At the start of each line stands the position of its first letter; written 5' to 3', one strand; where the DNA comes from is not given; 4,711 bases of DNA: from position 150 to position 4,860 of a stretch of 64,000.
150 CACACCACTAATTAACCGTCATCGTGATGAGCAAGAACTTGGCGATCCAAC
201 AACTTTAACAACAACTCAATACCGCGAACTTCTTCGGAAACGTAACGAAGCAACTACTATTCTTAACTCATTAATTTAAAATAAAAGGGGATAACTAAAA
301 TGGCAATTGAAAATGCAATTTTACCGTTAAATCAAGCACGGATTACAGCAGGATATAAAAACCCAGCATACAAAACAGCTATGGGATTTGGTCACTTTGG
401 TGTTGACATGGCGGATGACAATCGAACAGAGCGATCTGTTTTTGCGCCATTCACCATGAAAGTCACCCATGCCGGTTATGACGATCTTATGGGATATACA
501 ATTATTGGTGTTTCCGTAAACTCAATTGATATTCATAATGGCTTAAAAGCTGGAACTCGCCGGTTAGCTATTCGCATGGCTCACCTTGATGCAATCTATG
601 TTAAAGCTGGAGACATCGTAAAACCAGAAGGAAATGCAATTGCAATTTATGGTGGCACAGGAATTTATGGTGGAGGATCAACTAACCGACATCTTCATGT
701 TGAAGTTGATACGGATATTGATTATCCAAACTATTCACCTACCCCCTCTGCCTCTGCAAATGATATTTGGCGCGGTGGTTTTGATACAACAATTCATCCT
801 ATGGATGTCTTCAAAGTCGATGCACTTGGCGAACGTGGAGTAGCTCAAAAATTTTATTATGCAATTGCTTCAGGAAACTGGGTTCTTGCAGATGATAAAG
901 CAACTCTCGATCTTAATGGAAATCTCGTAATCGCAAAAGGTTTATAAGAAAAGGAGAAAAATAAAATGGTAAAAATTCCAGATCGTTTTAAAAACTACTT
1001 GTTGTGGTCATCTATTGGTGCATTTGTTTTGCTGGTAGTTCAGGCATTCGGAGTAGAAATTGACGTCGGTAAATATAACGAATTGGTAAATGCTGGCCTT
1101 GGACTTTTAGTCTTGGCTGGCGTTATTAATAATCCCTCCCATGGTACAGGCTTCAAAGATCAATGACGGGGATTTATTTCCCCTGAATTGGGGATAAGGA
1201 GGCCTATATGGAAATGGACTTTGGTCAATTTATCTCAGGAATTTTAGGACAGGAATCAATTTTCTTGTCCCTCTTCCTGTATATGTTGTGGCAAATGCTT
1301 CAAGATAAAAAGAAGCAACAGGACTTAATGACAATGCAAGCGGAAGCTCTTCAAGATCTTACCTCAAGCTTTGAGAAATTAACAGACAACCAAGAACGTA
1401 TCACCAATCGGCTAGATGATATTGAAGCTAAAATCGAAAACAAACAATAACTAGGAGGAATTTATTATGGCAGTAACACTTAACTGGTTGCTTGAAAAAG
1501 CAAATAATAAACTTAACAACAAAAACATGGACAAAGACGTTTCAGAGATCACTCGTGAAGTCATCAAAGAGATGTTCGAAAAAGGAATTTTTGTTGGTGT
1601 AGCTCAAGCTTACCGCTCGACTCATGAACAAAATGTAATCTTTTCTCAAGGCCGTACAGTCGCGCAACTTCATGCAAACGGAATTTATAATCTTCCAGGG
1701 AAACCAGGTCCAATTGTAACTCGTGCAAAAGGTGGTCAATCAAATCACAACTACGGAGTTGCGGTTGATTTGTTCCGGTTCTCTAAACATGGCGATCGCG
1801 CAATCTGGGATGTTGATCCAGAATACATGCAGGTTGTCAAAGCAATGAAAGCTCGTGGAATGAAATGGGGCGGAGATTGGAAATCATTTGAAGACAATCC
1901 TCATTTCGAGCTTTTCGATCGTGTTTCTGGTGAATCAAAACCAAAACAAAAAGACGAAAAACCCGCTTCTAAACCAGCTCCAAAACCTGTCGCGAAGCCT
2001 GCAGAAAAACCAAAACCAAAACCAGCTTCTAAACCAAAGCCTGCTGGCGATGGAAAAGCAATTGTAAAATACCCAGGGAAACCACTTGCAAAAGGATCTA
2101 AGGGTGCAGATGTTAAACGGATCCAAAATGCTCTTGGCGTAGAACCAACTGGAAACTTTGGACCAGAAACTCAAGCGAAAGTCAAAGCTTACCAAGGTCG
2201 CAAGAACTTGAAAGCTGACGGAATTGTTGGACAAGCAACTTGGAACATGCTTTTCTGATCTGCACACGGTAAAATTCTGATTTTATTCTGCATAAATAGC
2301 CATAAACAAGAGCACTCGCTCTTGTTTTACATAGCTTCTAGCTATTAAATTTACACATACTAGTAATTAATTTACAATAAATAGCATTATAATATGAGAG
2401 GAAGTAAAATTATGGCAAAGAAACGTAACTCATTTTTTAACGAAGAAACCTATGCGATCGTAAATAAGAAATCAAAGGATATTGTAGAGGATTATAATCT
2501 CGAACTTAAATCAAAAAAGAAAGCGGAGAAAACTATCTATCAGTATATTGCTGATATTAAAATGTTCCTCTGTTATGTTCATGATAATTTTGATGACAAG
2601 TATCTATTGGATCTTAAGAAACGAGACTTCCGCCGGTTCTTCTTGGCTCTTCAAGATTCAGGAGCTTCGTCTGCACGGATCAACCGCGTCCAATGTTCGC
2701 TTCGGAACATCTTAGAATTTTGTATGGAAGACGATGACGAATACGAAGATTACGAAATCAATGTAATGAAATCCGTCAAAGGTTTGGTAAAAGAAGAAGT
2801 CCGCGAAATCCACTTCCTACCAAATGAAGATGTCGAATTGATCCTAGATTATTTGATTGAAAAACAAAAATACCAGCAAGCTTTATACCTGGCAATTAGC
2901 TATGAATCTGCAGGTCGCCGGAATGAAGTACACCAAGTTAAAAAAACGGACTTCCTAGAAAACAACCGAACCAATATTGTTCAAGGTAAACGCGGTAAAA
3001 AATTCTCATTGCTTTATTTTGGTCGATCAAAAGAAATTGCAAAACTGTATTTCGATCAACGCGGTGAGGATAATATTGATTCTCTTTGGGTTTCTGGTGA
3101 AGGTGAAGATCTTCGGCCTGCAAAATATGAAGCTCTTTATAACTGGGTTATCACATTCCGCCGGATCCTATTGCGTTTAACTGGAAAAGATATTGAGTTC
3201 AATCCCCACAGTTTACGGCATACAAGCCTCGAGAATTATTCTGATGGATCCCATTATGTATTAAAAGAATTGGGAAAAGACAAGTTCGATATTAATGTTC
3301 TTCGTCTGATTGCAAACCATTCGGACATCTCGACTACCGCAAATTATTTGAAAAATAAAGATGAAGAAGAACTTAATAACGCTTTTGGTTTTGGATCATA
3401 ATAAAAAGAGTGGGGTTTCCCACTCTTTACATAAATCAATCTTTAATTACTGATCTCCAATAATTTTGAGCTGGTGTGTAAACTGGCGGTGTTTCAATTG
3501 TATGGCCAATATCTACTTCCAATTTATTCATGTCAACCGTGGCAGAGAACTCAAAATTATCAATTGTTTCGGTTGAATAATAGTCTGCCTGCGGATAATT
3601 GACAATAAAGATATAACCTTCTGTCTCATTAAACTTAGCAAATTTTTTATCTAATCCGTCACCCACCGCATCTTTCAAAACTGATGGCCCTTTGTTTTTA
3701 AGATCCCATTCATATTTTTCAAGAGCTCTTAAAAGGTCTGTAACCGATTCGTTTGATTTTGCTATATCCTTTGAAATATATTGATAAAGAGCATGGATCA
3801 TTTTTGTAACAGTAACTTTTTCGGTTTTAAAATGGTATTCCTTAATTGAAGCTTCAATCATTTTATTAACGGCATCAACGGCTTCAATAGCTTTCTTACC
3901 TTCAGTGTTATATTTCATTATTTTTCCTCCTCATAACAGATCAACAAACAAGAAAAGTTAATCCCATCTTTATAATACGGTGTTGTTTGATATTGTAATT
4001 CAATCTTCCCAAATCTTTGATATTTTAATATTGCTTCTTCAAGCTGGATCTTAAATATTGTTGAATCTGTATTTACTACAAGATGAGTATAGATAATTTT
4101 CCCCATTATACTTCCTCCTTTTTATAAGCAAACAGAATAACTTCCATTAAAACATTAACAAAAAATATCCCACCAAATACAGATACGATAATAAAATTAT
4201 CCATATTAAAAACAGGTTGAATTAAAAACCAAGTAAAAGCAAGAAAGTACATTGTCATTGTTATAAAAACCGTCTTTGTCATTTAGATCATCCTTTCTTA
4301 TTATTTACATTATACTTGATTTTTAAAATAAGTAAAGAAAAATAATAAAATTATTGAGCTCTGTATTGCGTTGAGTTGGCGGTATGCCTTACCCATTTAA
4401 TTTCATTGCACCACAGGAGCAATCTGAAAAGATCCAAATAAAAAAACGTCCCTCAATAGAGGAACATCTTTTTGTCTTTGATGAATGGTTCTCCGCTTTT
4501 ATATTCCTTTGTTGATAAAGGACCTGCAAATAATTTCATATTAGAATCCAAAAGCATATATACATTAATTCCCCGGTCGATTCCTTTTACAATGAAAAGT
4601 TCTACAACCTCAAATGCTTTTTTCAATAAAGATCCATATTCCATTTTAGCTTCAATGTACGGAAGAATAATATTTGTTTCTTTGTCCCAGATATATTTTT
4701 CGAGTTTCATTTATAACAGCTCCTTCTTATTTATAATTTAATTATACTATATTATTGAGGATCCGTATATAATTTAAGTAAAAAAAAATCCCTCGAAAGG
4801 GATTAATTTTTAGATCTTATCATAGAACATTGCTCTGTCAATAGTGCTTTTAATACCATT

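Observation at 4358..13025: Family of large palindromic hairpin elements (arm motif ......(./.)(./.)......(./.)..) at boundaries of transcription blocks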

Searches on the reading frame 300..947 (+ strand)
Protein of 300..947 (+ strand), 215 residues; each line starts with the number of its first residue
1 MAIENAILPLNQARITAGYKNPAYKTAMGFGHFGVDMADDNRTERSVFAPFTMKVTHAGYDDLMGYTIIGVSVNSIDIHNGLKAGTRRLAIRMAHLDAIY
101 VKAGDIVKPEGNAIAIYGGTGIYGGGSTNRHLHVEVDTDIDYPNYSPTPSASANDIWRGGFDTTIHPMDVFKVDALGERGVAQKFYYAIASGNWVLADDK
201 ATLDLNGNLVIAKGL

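Call 37: search_protein_families(library=phrogs, proteins=[window:300-947:+], max_evalue=0.01)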
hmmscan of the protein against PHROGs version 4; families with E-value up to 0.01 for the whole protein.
window:300-947:+ (215 aa): 3 families
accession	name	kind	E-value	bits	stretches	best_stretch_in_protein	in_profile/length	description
phrog_3578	-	lysis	1.6e-26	94.6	1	4-212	205-390/405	endolysin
phrog_7767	-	other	6.8e-05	23.7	1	14-144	5-114/194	metallo-endopeptidase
phrog_37190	-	other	0.0003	21.3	1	32-139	141-228/244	peptidase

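Call 43: find_encoding_contigs(protein=window:300-947:+, flank=10000, max_places=4)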
Protein window:300-947:+ (215 aa): 7 contigs read that carry it; 3 places shown.
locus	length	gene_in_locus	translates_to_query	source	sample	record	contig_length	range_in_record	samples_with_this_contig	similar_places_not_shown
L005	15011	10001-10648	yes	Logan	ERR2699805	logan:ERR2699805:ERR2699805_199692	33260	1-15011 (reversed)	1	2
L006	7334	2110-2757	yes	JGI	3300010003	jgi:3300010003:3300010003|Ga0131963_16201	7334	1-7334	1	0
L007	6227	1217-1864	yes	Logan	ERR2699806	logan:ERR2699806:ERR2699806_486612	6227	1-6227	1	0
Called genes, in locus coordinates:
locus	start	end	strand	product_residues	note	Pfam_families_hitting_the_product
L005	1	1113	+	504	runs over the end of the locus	PF05709:Sipho_tail, PF22768:SPP1_Dit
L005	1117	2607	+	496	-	PF06605:Prophage_tail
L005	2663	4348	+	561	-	-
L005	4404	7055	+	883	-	-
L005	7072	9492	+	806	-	PF05895:DUF859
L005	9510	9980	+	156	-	-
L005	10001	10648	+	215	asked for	PF01551:Peptidase_M23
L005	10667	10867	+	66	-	-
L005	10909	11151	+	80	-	-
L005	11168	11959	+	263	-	PF02557:VanY, PF13539:Peptidase_M15_4, PF01471:PG_binding_1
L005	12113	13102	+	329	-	PF02899:Phage_int_SAM_1 (faint), PF00589:Phage_integrase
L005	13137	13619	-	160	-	-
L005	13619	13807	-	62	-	-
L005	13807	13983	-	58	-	-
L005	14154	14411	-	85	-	-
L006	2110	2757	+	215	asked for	PF01551:Peptidase_M23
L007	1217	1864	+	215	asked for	PF01551:Peptidase_M23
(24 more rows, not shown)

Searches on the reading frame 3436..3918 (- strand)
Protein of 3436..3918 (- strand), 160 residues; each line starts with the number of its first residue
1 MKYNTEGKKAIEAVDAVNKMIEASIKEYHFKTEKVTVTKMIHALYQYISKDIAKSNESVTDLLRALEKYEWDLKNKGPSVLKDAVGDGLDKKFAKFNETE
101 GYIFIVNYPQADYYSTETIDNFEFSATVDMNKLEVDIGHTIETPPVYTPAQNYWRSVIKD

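Call 36: search_protein_families(library=phrogs, proteins=[window:3436-3918:-], max_evalue=0.01)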
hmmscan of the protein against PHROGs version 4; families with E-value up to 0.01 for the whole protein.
window:3436-3918:- (160 aa): 1 family
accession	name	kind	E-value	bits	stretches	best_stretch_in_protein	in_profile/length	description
phrog_12044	-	unknown function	0.0012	19.7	1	5-56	21-71/154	-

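Call 38: search_protein_families(library=pfam, proteins=[window:3436-3918:-], max_evalue=1)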
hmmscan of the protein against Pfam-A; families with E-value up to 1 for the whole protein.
window:3436-3918:- (160 aa): 3 families
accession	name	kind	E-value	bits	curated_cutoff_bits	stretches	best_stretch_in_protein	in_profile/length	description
PF14148.11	YhdB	-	0.00051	20.5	27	1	16-49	32-65/71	YhdB-like protein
PF25306.1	DUF7880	-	0.086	13.5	27.5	1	39-76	47-86/127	Domain of unknown function (DUF7880)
PF13918.12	PLDc_3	-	0.087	12.9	27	1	60-158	20-123/180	PLD-like domain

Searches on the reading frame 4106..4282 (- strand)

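Call 36: search_protein_families(library=phrogs, proteins=[window:4106-4282:-], max_evalue=0.01)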
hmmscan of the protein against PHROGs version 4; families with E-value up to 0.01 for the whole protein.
window:4106-4282:- (58 aa): 0 families

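Call 38: search_protein_families(library=pfam, proteins=[window:4106-4282:-], max_evalue=1)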
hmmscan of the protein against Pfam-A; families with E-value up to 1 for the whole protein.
window:4106-4282:- (58 aa): 2 families
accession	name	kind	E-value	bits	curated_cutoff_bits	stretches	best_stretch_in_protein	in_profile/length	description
PF07415.16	Herpes_LMP2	-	0.042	13.1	25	1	7-55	187-237/497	Gammaherpesvirus latent membrane protein (LMP2) protein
PF00003.28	7tm_3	-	0.57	10.2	33.5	1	5-51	198-248/251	7 transmembrane sweet-taste receptor of 3 GCPR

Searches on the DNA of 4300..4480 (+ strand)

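Call 62: search_rna_families(source=window, start=4300, end=4480, threshold=evalue, max_evalue=10)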
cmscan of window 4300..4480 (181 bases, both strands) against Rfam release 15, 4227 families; matches with E-value up to 10: 9.
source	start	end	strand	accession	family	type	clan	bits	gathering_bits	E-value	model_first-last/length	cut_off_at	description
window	4436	4480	-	RF02076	STnc100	Gene; sRNA;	-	16.8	47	0.08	162-206/206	5'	Gammaproteobacterial sRNA STnc100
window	4430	4480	-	RF00557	L10_leader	Cis-reg; leader;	-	16.1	44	1.1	58-138/138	5'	Ribosomal protein L10 leader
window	4318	4472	-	RF01454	RCNMV_5UTR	Cis-reg;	-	15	75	1.6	1-123/123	no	5'UTR enhancer element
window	4435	4480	-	RF02969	DUF3800-I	Gene; sRNA;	-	14.9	44.2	5.2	72-115/115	5'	DUF3800-I RNA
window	4439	4480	-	RF02713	MCS4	Gene; sRNA;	-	14.1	56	9.2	81-123/123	5'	Mycoplasma sRNA MCS4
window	4439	4480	-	RF01859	Phe_leader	Cis-reg; leader;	-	14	55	5.7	82-125/125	5'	Phenylalanine leader peptide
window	4422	4466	-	RF01581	RUF6-5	Gene; sRNA;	-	13.9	70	2.7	1-156/156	no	Plasmodium RNA of unknown function RUF6-5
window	4405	4480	+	RF00470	Toga_5_CRE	Cis-reg;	-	11.9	120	0.19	1-77/268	3'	Togavirus 5' plus strand cis-regulatory element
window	4329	4477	+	RF02076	STnc100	Gene; sRNA;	-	9.5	47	5.9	1-206/206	no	Gammaproteobacterial sRNA STnc100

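Call 88: search_dna_similar(query=window:4350-4428:+, collection=phages, mode=distant, max_evalue=10, max_rows=15)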
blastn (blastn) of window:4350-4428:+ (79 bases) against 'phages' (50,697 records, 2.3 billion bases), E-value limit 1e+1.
Records with a match: 18; places in all: 18; records where one place covers at least 80% of the query: 0.
Best place of each record, by identity: >=99% 1; 95-99% 1; 90-95% 15; 80-90% 1.
By first word of the organism name: Bacillus 10; Acinetobacter 2; Bacteriophage 1; Shigella 1; Enterobacteria 1; Caudovirus 1; Vibrio 1; Caudoviricetes 1.
By host as written in the record: - 5; Bacillus subtilis G24 2; Bacillus subtilis 2; Bacillus subtilis ATCC 15245 2; Bacillus subtilis KACC 17797 2; Escherichia coli XL1 Blue 1; Homo sapiens 1; Vibrio parahaemolyticus 1; and 2 more.
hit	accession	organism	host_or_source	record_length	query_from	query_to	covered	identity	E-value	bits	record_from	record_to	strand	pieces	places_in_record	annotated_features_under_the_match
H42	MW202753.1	Bacteriophage sp.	Manatee Spring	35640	39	76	48%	82.1%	8e+0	34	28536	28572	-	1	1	none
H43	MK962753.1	Shigella phage JK32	Escherichia coli XL1 Blue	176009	53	76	30%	91.7%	2e+0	36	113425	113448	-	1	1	head outer capsid protein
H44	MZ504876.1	Enterobacteria phage Brandy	-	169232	53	76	30%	91.7%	2e+0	36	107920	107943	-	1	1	hypothetical protein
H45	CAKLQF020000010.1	Acinetobacter phage MD-2021a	not known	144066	34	57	30%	91.7%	2e+0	36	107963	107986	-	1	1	ppk_1: polyphosphate kinase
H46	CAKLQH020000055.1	Acinetobacter phage MD-2021a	not known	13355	34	57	30%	91.7%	2e+0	36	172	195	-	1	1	none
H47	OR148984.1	Caudovirus D_HF2_7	Homo sapiens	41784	18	39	28%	95.5%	2e+0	37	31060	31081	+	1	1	hypothetical protein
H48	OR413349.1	Vibrio phage pv27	Vibrio parahaemolyticus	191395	42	64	29%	91.3%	8e+0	34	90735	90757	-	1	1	hypothetical protein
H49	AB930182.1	Bacillus phage SPG24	Bacillus subtilis G24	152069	41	63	29%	91.3%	8e+0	34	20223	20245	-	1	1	none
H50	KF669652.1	Bacillus phage Grass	Bacillus subtilis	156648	41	63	29%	91.3%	8e+0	34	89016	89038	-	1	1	ribonucleotide-diphosphate reductase subunit alpha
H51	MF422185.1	Bacillus phage BSP10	Bacillus subtilis ATCC 15245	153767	41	63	29%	91.3%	8e+0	34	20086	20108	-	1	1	putative ribonucleotide-diphosphatereductase sudunit alpha C-terminal ...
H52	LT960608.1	Bacillus phage SBSphiJ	Bacillus subtilis BEST7003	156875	41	63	29%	91.3%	8e+0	34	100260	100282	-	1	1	record has no annotation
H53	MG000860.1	Bacillus phage BSP9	Bacillus subtilis ATCC 15245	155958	41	63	29%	91.3%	8e+0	34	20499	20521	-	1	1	putative ribonucleotide-diphosphate reductase subunit alpha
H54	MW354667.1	Bacillus phage BSTP3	Bacillus subtilis KCCM12511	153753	41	63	29%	91.3%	8e+0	34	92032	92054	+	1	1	putative ribonucleotide-diphosphatereductase subunit alpha C-terminal ...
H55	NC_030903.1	Bacillus phage SPG24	Bacillus subtilis G24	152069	41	63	29%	91.3%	8e+0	34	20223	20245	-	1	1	ribonucleotide reductase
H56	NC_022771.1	Bacillus phage Grass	Bacillus subtilis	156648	41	63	29%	91.3%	8e+0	34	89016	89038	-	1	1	ribonucleotide reductase large subunit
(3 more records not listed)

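Call 96: build_rna_model(alignment_id=A8, structure=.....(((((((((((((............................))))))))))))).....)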
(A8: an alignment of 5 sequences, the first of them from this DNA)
Model R1 built from alignment A8 (5 sequences, 64 columns); structure: as given.
model positions 62; base pairs 13; branch points 0; effective number of sequences 3.87; information 0.902 bits per position. Calibrated on 0.2 Mb of random sequence (short: E-values are rough).
structure used (alignment columns):
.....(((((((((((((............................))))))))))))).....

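Call 97: search_with_rna_model(model_id=R1, sources=[window, L001, L005, L008, L012, L014, L015], max_evalue=10)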
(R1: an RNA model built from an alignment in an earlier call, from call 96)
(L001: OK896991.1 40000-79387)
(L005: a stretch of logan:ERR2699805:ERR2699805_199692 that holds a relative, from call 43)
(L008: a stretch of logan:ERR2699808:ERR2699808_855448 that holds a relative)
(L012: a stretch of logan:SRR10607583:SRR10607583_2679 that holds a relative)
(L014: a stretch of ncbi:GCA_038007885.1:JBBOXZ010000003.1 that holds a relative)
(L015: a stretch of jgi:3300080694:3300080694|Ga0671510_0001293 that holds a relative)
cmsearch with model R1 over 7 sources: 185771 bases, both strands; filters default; matches with E-value up to 10: 18.
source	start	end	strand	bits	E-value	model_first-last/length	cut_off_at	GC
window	4358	4420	+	80.1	1.2e-21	1-62/62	no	0.48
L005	14059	14121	+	80.1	1.2e-21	1-62/62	no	0.48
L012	12052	12114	+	77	1.1e-20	1-62/62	no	0.49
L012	19019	19081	-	76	2.2e-20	1-62/62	no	0.52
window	12963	13025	-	75.8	2.5e-20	1-62/62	no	0.49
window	11513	11574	+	74.1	8.3e-20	1-62/62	no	0.45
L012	13079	13140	-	74.1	8.3e-20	1-62/62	no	0.45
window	11513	11574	-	34.4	1.1e-07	1-62/62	no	0.45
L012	13079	13140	+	34.4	1.1e-07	1-62/62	no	0.45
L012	12052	12114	-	26.1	3.7e-05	1-62/62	no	0.49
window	4358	4420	-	21.2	0.0012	1-62/62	no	0.48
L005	14059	14121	-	21.2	0.0012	1-62/62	no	0.48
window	12963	13025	+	16.9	0.024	1-62/62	no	0.49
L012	19019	19081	+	16.1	0.043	1-62/62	no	0.52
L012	4550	4621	-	11.4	1.1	1-62/62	no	0.57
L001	36314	36353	+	9.6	4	8-55/62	no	0.43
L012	10995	11024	+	8.5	9.1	17-46/62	no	0.4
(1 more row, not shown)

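Call 128: search_with_rna_model(model_id=R1, sources=[L018, L019, L020, L002, L009], max_evalue=10)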
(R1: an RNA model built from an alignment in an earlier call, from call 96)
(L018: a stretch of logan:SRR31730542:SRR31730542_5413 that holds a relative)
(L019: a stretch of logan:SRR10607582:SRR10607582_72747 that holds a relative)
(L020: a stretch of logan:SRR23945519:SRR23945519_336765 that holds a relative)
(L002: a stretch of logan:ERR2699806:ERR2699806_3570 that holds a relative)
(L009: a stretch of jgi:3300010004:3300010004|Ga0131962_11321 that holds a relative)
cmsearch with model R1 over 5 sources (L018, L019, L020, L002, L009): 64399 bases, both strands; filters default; matches with E-value up to 10: 5.
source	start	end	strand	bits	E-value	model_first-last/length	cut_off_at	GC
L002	12052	12114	+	75.8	8.6e-21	1-62/62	no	0.49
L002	13503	13564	-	74.1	2.9e-20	1-62/62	no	0.45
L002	13503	13564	+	34.4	3.8e-08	1-62/62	no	0.45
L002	12052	12114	-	16.9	0.0083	1-62/62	no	0.49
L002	4378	4449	-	11.2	0.45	1-62/62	no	0.53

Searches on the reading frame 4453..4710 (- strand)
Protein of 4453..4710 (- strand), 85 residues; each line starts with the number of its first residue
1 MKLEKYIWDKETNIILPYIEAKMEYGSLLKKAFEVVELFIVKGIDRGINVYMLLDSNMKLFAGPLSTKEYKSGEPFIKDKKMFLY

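Call 36: search_protein_families(library=phrogs, proteins=[window:4453-4710:-], max_evalue=0.01)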
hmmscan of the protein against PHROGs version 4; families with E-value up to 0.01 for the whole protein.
window:4453-4710:- (85 aa): 0 families

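Call 38: search_protein_families(library=pfam, proteins=[window:4453-4710:-], max_evalue=1)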
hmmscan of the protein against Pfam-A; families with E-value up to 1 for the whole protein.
window:4453-4710:- (85 aa): 0 families
